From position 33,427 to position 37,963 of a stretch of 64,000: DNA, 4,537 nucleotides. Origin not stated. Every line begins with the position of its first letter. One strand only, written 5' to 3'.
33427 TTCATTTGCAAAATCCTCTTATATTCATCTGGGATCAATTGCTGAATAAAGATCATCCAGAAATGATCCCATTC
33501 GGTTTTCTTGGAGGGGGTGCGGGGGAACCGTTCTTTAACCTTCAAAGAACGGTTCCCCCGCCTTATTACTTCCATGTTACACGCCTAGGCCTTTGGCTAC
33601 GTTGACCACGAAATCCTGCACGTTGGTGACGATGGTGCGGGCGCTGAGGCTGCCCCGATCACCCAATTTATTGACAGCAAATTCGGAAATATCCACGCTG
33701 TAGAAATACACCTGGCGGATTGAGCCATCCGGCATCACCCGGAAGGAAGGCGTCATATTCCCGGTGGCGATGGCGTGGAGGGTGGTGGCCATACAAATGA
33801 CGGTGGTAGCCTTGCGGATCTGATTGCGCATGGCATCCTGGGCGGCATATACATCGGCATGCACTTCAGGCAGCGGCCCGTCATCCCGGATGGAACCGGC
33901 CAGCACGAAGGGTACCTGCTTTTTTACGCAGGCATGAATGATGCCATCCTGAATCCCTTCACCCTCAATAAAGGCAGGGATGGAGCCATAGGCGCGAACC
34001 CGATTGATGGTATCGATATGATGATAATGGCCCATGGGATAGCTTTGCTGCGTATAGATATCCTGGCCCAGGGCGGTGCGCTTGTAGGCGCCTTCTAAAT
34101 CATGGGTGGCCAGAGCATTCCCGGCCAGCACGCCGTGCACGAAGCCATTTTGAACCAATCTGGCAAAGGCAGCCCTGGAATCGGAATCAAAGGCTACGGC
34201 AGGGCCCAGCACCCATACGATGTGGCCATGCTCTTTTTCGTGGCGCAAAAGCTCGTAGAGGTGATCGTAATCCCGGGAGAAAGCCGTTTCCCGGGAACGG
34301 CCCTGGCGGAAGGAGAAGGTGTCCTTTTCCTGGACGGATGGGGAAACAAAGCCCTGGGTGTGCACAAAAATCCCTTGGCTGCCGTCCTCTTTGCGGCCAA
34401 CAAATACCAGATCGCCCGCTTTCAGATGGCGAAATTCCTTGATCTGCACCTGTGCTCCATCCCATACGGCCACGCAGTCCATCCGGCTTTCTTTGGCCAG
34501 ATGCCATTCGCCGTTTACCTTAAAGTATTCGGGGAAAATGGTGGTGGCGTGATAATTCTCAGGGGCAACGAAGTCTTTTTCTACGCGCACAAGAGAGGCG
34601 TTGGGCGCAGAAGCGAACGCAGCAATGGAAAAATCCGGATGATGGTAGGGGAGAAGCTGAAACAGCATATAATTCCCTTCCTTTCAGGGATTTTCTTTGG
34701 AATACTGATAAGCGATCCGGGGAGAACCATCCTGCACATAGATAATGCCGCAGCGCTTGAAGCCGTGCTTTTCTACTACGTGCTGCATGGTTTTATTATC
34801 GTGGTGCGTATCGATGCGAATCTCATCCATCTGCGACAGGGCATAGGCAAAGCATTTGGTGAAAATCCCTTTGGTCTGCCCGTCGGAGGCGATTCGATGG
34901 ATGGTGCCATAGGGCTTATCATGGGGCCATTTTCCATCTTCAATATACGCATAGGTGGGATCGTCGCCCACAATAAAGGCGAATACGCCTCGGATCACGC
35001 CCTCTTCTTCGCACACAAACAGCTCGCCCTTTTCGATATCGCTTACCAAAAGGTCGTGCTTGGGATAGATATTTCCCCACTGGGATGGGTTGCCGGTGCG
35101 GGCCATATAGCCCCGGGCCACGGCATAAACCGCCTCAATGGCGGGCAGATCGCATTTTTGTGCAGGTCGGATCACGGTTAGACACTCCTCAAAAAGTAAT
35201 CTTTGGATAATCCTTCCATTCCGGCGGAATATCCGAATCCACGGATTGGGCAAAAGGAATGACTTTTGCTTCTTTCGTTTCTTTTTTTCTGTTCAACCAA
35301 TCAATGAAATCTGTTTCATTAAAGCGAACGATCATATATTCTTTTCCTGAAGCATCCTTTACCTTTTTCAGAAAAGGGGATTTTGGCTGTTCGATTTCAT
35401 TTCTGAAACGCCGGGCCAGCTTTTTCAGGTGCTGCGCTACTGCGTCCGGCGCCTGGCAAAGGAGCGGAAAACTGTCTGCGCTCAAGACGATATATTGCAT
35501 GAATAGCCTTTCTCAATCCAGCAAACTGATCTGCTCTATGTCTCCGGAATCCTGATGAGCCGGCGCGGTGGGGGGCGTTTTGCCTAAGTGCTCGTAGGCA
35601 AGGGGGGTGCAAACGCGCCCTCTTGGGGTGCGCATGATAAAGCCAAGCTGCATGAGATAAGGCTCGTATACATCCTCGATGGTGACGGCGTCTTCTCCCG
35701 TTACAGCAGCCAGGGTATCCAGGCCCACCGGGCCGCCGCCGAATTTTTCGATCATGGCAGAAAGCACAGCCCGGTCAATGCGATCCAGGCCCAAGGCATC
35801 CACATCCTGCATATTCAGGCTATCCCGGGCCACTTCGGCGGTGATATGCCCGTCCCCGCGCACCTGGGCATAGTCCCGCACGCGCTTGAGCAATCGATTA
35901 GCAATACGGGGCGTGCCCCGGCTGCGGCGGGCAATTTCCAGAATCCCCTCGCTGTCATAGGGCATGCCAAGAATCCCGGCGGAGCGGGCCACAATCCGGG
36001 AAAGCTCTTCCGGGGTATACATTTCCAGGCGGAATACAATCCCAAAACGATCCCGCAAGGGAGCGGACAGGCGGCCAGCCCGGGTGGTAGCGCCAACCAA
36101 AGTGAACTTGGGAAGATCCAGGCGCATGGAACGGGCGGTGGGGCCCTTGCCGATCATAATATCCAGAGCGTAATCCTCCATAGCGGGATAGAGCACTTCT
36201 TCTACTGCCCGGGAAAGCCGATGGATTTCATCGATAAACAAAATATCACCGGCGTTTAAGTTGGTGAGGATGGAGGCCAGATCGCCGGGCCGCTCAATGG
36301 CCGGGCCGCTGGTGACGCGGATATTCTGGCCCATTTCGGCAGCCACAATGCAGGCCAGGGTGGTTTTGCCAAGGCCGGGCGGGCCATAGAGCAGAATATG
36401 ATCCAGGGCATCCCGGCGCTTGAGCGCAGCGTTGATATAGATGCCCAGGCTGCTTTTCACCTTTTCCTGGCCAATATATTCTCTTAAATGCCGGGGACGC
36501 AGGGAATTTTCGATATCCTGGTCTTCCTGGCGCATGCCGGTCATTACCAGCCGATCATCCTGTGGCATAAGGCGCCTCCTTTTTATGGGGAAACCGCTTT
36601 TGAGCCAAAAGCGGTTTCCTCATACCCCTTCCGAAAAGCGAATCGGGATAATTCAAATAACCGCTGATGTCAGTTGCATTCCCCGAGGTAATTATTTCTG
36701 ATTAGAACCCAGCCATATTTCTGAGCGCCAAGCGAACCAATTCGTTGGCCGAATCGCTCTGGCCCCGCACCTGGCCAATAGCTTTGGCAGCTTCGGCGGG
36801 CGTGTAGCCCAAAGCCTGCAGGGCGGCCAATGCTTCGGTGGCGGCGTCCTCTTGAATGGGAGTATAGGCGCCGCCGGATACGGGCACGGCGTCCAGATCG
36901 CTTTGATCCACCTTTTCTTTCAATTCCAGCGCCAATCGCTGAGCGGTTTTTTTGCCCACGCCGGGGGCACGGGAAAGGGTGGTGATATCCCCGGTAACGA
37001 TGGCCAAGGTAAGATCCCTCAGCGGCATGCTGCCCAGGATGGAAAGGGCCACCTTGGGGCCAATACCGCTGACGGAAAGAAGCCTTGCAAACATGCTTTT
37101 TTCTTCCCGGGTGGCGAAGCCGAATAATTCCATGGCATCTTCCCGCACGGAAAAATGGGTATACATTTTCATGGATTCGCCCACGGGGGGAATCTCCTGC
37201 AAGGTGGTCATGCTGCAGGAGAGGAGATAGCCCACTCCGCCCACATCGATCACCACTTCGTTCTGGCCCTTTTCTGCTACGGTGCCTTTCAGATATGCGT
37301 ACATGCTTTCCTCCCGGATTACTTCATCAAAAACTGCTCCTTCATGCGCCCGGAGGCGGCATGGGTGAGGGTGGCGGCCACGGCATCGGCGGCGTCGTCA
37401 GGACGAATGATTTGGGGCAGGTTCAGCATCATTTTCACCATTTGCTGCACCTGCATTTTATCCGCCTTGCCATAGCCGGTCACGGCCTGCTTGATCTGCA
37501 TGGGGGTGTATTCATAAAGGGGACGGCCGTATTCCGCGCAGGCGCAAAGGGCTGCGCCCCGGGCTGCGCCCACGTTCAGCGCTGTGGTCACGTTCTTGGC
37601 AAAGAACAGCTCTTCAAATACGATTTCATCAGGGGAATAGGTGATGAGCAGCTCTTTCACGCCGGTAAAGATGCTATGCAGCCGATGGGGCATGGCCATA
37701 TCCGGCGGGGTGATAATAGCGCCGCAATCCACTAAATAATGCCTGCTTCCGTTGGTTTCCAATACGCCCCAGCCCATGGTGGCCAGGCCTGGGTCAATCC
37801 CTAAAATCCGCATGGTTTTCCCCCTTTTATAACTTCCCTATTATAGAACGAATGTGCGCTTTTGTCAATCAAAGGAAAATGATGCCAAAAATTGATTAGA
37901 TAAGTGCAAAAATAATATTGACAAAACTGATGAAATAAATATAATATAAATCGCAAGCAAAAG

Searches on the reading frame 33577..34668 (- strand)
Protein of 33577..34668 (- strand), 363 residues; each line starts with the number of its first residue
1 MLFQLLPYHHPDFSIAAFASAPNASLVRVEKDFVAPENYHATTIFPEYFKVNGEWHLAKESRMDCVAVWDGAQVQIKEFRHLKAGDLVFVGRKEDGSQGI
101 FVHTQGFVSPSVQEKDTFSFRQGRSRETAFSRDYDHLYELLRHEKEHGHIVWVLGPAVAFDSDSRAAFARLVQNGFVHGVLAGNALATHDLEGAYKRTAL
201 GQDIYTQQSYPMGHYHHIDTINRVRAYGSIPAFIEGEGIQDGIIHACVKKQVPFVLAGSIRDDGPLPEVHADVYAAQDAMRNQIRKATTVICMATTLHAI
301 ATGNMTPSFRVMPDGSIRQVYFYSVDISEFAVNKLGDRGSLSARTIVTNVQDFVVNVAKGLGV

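Call 49: search_protein_families(library=pfam, proteins=[window:33577-34668:-])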
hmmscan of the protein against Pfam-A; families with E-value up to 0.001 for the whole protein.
window:33577-34668:- (363 aa): 2 families
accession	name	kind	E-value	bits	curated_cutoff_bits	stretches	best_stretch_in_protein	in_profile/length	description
PF21570.3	ArgZ-like_C_2nd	-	1.6e-64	217.9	27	1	140-354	7-210/213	Arginine dihydrolase ArgZ-like, C-terminal, Rossmann fold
PF21571.2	ArgZ-like_C_1st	-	7.3e-06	26.3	27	1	49-122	4-71/84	Arginine dihydrolase ArgZ-like, C-terminal, first region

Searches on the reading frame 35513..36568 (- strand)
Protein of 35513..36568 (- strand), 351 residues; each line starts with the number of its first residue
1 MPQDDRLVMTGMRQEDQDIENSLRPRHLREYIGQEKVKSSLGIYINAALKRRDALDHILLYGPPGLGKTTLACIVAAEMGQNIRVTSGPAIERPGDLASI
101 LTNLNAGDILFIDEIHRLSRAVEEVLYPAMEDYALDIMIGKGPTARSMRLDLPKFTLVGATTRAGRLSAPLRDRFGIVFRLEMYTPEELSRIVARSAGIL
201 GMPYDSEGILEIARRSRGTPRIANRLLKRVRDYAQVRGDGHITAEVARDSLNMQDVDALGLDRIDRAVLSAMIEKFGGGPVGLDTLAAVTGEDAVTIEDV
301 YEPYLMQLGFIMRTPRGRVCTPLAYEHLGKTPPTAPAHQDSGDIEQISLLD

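Call 49: search_protein_families(library=pfam, proteins=[window:35513-36568:-])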
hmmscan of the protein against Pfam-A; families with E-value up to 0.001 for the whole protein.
window:35513-36568:- (351 aa): 9 families
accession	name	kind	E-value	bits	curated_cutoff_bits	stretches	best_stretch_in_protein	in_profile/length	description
PF05496.18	RuvB_N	-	1.6e-80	268.9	27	1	23-181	1-159/159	Holliday junction DNA helicase RuvB P-loop domain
PF17864.7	AAA_lid_4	-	4.2e-32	110.2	27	1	184-257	1-74/74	RuvB AAA lid domain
PF05491.19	RuvB_C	-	9.5e-25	86.8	24.7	1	259-328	2-71/72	RuvB C-terminal winged helix domain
PF00004.35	AAA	-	8.8e-21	75.2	21.2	1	58-181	1-129/131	ATPase family associated with various cellular activities (AAA)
PF07728.20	AAA_5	-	3.3e-11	43.8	22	1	57-175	1-139/139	AAA domain (dynein-related subfamily)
PF01078.27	Mg_chelatase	-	2.1e-06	27.7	20.3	0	31-74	5-41/207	Magnesium chelatase, subunit ChlI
PF06068.19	TIP49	-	4e-05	23.4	23.8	1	30-86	25-81/347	TIP49 P-loop domain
PF13481.12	AAA_25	-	5.8e-05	23.2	27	0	58-79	36-57/195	AAA domain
PF13191.12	AAA_16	-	0.00029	21.8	32.6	0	51-93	20-63/167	AAA ATPase domain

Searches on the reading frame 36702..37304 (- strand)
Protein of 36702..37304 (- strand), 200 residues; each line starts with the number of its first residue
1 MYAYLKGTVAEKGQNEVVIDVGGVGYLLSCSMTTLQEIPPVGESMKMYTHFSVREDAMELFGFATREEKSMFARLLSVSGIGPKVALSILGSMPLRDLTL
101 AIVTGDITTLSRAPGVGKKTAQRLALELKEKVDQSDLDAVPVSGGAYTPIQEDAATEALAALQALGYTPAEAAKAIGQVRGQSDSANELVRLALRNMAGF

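Call 49: search_protein_families(library=pfam, proteins=[window:36702-37304:-])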
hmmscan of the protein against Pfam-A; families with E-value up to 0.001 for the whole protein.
window:36702-37304:- (200 aa): 6 families
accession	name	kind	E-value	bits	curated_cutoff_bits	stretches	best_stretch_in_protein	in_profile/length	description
PF01330.27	RuvA_N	-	6.2e-25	87.5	23.6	1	1-62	1-61/61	RuvA N terminal domain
PF14520.12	HHH_5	-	2.1e-15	57.4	27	1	72-130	1-57/57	Helix-hairpin-helix domain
PF07499.19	RuvA_C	-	7e-13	49.3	24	1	153-197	1-46/47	RuvA, C-terminal domain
PF00633.29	HHH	-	6.6e-08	32.5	24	0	75-90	13-28/30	Helix-hairpin-helix motif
PF21176.3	RecR_HhH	-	4.7e-07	30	27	1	107-128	5-26/45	RecR, helix-hairpin-helix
PF12826.13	HHH_2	-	0.00042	20.9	27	0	72-89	34-51/64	Helix-hairpin-helix motif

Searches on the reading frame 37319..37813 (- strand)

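Call 49: search_protein_families(library=pfam, proteins=[window:37319-37813:-])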
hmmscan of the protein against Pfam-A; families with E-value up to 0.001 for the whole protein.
window:37319-37813:- (164 aa): 1 family
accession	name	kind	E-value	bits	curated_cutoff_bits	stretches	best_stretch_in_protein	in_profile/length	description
PF02075.23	RuvC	-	4.4e-47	160.1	22.2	1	3-151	1-148/148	Crossover junction endodeoxyribonuclease RuvC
